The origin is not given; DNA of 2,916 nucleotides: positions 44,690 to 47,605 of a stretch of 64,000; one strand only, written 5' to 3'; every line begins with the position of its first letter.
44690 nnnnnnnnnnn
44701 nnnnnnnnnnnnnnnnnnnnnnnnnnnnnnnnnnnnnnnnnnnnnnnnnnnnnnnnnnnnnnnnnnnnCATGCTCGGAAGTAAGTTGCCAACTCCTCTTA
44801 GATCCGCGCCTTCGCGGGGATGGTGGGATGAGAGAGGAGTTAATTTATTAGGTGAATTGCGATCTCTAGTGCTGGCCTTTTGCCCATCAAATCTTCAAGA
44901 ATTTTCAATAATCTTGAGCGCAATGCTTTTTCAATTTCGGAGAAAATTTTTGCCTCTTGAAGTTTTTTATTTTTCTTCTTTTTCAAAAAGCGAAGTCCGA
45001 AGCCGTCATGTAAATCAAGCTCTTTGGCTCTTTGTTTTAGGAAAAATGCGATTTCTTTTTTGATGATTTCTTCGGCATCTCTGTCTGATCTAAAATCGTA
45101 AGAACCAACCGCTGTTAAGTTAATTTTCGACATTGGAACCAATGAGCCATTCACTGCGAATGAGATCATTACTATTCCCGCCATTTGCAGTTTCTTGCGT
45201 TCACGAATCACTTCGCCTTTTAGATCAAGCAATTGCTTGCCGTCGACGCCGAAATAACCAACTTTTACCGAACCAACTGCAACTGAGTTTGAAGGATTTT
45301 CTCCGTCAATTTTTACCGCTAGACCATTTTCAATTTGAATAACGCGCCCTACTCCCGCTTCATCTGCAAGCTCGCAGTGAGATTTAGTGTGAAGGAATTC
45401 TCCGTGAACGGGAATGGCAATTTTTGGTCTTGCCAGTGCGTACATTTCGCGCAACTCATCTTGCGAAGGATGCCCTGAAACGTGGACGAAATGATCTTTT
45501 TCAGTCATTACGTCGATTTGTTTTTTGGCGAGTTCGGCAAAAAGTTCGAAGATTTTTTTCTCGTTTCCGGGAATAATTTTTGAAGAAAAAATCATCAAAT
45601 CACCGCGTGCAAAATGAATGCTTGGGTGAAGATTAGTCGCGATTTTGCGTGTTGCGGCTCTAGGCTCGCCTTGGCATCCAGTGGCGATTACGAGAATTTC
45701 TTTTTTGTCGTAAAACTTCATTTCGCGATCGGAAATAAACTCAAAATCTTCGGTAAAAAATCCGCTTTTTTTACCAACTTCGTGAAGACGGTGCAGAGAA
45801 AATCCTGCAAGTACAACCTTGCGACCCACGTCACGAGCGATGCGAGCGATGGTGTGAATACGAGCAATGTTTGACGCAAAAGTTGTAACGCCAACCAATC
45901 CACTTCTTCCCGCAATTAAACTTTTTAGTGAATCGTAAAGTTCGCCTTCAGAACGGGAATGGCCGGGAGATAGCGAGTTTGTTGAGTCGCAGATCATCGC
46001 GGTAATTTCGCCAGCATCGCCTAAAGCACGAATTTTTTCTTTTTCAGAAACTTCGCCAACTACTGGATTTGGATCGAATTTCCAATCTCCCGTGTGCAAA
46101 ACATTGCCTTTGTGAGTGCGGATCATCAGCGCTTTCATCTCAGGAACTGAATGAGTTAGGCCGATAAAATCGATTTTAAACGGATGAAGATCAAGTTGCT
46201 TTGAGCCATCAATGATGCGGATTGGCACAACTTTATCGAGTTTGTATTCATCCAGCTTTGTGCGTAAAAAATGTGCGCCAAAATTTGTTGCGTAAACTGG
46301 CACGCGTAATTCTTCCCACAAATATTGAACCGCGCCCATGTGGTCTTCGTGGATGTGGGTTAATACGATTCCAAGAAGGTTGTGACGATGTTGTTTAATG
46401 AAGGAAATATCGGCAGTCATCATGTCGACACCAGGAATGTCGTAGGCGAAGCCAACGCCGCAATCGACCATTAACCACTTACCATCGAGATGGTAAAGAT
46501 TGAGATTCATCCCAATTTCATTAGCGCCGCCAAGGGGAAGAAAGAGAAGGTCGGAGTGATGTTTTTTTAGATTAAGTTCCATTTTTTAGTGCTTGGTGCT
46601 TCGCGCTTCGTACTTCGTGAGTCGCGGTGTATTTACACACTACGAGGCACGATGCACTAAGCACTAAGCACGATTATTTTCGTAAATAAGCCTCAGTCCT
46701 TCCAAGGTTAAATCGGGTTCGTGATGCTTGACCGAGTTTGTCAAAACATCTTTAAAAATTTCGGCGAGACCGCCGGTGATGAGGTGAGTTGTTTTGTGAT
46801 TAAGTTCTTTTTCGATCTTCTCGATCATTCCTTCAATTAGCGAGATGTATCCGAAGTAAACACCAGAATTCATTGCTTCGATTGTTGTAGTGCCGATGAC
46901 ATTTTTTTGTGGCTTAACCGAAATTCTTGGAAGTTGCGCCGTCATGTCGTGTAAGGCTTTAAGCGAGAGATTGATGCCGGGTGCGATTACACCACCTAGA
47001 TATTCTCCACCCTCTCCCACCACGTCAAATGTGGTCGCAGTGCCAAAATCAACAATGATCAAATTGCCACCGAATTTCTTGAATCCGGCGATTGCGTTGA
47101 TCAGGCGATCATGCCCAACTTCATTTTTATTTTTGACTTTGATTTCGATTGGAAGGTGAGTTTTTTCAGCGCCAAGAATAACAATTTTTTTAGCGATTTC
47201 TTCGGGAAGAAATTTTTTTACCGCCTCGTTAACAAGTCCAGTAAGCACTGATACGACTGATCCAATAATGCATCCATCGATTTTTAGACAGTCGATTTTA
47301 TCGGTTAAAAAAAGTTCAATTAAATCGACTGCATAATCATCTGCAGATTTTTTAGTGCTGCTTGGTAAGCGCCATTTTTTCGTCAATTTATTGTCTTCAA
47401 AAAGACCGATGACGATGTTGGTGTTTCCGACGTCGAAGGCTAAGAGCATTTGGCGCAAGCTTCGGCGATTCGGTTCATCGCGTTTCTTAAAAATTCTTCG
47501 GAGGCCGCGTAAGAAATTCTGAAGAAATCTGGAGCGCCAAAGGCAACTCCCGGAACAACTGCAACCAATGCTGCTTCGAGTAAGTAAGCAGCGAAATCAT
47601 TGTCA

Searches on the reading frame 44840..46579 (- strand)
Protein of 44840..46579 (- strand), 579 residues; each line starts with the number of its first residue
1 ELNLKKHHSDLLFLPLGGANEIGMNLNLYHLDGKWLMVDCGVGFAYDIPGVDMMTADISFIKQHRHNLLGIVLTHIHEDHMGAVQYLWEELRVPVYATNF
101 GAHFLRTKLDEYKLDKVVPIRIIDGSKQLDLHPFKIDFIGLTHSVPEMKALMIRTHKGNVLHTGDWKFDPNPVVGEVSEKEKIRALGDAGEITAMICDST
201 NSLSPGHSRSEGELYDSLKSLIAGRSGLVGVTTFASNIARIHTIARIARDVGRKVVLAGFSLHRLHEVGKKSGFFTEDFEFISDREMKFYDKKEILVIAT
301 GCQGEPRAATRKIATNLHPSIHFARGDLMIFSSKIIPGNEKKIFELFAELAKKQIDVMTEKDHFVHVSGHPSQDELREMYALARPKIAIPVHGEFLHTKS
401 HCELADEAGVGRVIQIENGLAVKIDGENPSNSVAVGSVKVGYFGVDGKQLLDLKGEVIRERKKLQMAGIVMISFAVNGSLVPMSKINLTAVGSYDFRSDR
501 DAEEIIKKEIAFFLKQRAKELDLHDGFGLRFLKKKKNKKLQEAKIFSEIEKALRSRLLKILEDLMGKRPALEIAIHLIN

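Call 45: search_protein_families(library=ncbifam, proteins=[window:44840-46579:-], max_evalue=1e-10)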
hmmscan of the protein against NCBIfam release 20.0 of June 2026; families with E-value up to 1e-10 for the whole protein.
window:44840-46579:- (579 aa): 2 families
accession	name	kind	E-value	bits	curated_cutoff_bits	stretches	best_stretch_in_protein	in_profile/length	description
NF047419.1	RNase_J1_RnjA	exception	2.7e-109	366.4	820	1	14-515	5-503/549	ribonuclease J1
TIGR00649.1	MG423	subfamily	3.3e-104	349.3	400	1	13-571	3-541/546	RNase J family beta-CASP ribonuclease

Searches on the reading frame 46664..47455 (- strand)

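Call 62: search_protein_families(library=pfam, proteins=[window:46664-47455:-], max_evalue=0.001)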
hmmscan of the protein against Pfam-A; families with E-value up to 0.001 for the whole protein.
window:46664-47455:- (263 aa): 1 family
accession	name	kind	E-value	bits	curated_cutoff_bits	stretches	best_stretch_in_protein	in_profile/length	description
PF03309.20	Pan_kinase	-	1.1e-64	218.6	24.7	1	4-212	1-204/205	Type III pantothenate kinase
